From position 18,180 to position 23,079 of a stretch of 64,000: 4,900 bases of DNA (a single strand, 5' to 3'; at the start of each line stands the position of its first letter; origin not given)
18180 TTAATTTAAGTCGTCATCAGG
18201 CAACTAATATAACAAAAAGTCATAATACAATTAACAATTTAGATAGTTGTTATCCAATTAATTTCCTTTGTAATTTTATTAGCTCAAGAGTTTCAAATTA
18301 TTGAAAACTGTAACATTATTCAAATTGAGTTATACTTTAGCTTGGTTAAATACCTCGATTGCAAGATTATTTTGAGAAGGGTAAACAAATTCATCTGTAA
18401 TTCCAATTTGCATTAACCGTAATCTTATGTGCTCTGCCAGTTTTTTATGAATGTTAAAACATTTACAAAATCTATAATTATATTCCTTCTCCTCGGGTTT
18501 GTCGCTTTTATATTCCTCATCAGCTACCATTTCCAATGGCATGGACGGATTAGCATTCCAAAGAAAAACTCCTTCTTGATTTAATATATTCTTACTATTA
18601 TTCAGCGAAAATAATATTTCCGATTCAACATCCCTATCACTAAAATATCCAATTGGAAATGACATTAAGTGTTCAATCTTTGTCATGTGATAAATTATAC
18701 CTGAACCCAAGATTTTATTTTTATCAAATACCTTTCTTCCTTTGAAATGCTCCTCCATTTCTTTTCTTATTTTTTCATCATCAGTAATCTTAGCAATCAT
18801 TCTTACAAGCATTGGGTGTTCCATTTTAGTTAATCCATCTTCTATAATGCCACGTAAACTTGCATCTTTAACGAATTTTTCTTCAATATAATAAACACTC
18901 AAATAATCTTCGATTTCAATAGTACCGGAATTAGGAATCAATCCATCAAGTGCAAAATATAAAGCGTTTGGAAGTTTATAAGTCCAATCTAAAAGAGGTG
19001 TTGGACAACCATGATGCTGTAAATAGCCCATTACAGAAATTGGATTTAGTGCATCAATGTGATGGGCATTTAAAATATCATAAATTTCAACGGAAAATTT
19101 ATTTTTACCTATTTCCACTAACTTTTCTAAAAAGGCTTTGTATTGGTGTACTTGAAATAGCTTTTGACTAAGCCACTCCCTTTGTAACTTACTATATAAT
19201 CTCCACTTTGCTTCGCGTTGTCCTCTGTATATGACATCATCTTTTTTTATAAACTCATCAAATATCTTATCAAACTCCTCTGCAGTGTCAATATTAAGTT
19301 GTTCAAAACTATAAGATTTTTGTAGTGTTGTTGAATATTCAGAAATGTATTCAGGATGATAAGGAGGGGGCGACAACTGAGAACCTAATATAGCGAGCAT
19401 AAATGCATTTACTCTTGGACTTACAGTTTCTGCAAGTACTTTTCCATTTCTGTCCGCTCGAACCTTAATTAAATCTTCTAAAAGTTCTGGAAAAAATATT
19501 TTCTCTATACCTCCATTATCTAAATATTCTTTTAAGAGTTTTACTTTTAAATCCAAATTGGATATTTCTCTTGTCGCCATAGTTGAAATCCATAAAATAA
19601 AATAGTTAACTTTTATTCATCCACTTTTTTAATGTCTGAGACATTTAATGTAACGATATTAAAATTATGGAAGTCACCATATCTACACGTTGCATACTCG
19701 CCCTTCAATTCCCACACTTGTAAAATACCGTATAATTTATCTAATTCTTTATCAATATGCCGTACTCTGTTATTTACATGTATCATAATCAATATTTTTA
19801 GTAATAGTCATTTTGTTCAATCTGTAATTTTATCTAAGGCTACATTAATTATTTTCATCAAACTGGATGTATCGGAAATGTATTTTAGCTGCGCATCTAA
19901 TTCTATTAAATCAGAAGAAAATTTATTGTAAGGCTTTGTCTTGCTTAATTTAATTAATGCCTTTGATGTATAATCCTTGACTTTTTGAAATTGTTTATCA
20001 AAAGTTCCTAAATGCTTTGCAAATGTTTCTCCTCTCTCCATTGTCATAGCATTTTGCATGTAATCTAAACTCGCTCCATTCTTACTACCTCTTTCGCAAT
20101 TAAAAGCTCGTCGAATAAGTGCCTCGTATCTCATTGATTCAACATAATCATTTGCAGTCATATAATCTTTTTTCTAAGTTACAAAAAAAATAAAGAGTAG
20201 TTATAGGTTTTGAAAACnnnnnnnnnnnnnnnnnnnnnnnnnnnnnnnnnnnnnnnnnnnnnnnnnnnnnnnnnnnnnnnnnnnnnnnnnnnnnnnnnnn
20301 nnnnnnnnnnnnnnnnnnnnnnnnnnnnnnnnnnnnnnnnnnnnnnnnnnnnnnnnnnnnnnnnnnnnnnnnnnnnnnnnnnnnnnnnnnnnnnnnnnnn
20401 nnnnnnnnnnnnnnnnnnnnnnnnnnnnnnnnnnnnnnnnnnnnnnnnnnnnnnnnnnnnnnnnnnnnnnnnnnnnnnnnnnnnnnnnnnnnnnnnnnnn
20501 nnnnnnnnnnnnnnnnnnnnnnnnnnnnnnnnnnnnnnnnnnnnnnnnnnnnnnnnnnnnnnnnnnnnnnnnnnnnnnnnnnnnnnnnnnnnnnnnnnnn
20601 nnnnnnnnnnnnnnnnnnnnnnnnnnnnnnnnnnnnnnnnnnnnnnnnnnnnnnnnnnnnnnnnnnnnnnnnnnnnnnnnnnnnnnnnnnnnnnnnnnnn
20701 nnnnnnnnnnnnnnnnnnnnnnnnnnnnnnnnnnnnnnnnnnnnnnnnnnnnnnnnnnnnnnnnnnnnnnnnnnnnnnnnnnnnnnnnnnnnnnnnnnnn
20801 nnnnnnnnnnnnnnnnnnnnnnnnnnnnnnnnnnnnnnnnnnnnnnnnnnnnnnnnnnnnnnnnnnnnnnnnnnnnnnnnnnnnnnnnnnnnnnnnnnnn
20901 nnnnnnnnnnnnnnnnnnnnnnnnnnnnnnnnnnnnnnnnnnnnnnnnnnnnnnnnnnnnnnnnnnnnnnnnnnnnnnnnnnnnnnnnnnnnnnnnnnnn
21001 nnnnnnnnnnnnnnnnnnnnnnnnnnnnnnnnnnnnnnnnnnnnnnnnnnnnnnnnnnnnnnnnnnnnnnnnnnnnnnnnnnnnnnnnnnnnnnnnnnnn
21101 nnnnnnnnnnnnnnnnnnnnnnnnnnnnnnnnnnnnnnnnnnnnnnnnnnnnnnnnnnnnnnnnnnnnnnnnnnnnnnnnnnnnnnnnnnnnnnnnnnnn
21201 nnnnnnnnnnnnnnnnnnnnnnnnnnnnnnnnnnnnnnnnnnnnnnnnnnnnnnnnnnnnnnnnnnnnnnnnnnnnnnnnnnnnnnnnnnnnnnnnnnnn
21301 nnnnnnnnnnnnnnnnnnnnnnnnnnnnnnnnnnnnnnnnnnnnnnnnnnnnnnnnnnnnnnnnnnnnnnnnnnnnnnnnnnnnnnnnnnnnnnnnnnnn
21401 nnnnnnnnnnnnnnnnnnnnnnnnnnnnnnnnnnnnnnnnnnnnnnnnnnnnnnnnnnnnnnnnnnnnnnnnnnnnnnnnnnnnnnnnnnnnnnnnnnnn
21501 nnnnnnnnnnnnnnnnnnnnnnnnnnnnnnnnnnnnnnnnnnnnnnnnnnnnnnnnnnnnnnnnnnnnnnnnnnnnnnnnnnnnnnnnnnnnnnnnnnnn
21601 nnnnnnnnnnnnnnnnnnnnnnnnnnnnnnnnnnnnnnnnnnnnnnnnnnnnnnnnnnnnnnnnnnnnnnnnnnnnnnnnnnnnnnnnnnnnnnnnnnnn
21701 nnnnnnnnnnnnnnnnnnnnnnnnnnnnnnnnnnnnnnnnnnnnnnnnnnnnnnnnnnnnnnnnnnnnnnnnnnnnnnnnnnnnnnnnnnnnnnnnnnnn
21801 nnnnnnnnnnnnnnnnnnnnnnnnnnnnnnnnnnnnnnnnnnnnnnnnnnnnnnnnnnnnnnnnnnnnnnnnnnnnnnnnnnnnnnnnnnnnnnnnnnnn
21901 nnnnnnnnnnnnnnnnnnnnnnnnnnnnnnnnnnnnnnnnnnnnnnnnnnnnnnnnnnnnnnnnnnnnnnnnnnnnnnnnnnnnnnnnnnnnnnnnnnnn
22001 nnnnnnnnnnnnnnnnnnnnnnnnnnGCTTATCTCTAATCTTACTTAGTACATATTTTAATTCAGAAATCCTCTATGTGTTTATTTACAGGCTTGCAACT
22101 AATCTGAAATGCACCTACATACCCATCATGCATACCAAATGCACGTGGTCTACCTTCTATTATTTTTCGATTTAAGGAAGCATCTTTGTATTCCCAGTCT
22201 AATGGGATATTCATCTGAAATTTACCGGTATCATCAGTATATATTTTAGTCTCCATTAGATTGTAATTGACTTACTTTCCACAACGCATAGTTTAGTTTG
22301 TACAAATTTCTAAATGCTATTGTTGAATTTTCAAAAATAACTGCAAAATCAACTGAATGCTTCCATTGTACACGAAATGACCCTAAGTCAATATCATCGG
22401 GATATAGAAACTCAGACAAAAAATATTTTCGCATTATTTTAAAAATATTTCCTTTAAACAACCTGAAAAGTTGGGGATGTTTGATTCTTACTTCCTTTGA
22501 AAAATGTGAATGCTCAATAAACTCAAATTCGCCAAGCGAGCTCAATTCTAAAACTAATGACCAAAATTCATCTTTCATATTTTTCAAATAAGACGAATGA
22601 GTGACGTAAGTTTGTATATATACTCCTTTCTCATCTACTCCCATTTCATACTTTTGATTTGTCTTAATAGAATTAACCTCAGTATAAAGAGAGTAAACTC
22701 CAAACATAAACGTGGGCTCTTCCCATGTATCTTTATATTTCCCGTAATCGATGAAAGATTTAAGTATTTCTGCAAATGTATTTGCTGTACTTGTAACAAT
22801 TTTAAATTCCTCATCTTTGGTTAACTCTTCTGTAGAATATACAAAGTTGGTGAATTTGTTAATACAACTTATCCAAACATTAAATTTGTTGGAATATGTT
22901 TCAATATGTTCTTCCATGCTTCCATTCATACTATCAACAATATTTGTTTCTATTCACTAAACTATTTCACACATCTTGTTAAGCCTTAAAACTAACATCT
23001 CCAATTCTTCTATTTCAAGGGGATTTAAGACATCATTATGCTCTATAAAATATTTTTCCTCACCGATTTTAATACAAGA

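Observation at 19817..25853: Eight-gene, translationally coupled operon of unknowns with a membrane nuclease, a polytopic membrane protein and an RNxxxH protein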

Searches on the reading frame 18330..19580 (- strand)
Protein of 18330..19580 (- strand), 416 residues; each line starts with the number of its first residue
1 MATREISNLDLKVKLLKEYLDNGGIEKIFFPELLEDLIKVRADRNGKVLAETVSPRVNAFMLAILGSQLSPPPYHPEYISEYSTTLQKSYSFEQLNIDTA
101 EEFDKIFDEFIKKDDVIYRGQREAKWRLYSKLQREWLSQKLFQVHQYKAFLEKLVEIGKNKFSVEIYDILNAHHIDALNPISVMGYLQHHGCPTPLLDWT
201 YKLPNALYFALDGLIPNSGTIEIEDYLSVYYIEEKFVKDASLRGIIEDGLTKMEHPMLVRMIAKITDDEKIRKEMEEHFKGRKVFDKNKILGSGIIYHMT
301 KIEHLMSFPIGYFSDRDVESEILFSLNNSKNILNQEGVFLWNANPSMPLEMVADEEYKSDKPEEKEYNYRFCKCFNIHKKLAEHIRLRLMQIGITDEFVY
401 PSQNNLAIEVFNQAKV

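Call 4: search_protein_families(library=pfam, proteins=[window:18330-19580:-], max_evalue=1)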
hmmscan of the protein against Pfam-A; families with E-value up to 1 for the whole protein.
window:18330-19580:- (416 aa): 2 families
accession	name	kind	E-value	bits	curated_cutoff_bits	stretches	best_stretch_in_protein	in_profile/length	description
PF08867.16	FRG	-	2.2e-16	61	25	1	115-212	2-87/94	FRG domain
PF08617.15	CGI-121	-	0.29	11.6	25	0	315-332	55-72/159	Kinase binding protein CGI-121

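Call 5: search_protein_families(library=padloc, proteins=[window:18330-19580:-], max_evalue=1)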
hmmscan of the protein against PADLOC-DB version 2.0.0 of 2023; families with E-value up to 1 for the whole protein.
window:18330-19580:- (416 aa): 13 families
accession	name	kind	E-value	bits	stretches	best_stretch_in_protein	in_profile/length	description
PDLC04932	PDC-S15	-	1.4e-64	216.5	1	79-414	3-319/324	-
PDLC04938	PDC-S15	-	1.2e-22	78.6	2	86-214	34-150/276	-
PDLC04937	PDC-S15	-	3.3e-22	77.3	2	89-267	9-168/254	-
PDLC04931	PDC-S15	-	1.4e-20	72.2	2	90-239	35-178/282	-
PDLC04940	PDC-S15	-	3.1e-15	54.5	2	87-240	29-177/280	-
PDLC04934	PDC-S15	-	5.3e-14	50.1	1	101-241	43-176/416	-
PDLC04933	PDC-S15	-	5.1e-10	37.3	1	108-410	20-276/286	-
PDLC04926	PDC-S15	-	7.5e-10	36.3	1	108-219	26-126/300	-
PDLC04936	PDC-S15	-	1.3e-09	35.9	1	94-412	21-294/300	-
PDLC04929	PDC-S15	-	4.7e-06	24.7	1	144-350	51-255/308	-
PDLC04935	PDC-S15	-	1.1e-05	22.5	1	113-211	136-223/535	-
PDLC04930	PDC-S15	-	0.001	16.2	1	186-218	87-119/380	-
PDLC04927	PDC-S15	-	0.0094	12.9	1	182-214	87-119/422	-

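Call 6: search_protein_families(library=ncbifam, proteins=[window:18330-19580:-], max_evalue=1)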
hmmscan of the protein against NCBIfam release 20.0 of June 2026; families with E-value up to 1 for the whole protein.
window:18330-19580:- (416 aa): 2 families
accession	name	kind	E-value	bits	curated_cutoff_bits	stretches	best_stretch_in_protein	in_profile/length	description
NF005991.0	PRK08115.1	equivalog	0.065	11.2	854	1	245-377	278-399/858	vitamin B12-dependent ribonucleotide reductase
NF040612.1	F420_dehyd_FpoI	exception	0.15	11.9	180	1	270-296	24-50/135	F420H2 dehydrogenase subunit FpoI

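Call 7: search_protein_families(library=phrogs, proteins=[window:18330-19580:-], max_evalue=1)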
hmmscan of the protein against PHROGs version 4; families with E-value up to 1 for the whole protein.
window:18330-19580:- (416 aa): 2 families
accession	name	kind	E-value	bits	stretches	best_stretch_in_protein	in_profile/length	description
phrog_4962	-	unknown function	8.5e-22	78.6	1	86-412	163-452/467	-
phrog_24967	-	unknown function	0.00015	22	1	112-268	37-178/385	-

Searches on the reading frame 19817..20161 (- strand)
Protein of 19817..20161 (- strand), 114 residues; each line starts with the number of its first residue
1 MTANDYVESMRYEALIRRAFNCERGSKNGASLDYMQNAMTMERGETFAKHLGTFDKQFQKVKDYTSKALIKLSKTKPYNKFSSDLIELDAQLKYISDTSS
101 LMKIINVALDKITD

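Call 4: search_protein_families(library=pfam, proteins=[window:19817-20161:-], max_evalue=1)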
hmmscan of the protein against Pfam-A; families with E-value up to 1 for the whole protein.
window:19817-20161:- (114 aa): 0 families

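Call 5: search_protein_families(library=padloc, proteins=[window:19817-20161:-], max_evalue=1)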
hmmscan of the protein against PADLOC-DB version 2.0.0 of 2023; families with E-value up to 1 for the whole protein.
window:19817-20161:- (114 aa): 0 families

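Call 6: search_protein_families(library=ncbifam, proteins=[window:19817-20161:-], max_evalue=1)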
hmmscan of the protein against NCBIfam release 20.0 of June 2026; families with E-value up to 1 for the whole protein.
window:19817-20161:- (114 aa): 0 families

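Call 7: search_protein_families(library=phrogs, proteins=[window:19817-20161:-], max_evalue=1)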
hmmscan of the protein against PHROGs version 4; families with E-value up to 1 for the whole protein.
window:19817-20161:- (114 aa): 1 family
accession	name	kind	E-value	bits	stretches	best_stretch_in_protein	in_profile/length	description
phrog_14320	-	unknown function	0.11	14.1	1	52-97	20-64/83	-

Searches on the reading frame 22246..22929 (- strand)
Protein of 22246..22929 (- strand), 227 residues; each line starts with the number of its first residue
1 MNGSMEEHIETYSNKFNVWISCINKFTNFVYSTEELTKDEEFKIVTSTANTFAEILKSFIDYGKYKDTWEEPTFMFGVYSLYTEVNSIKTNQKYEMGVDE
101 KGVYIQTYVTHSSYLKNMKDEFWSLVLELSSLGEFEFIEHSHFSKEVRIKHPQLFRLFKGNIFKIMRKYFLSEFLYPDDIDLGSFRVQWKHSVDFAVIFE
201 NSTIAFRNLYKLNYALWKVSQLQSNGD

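Call 4: search_protein_families(library=pfam, proteins=[window:22246-22929:-], max_evalue=1)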
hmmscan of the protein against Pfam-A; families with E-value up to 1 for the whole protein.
window:22246-22929:- (227 aa): 0 families

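Call 5: search_protein_families(library=padloc, proteins=[window:22246-22929:-], max_evalue=1)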
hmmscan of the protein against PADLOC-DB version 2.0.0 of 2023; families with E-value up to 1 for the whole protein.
window:22246-22929:- (227 aa): 0 families

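Call 6: search_protein_families(library=ncbifam, proteins=[window:22246-22929:-], max_evalue=1)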
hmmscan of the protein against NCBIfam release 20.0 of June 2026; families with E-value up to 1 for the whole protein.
window:22246-22929:- (227 aa): 0 families

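Call 7: search_protein_families(library=phrogs, proteins=[window:22246-22929:-], max_evalue=1)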
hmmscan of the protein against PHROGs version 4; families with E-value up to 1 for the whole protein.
window:22246-22929:- (227 aa): 0 families

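Call 46: find_related_loci(query=window:22246-22929:-, collection=metagenome_contigs, flank=8000)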
Query window:22246-22929:- (227 aa) in metagenome_contigs; peptide patterns used: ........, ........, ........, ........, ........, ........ (x = any residue, [..] = any of these).
49 stretches matched a pattern, but none encodes a relative of the query by tblastn (E <= 1e-3).
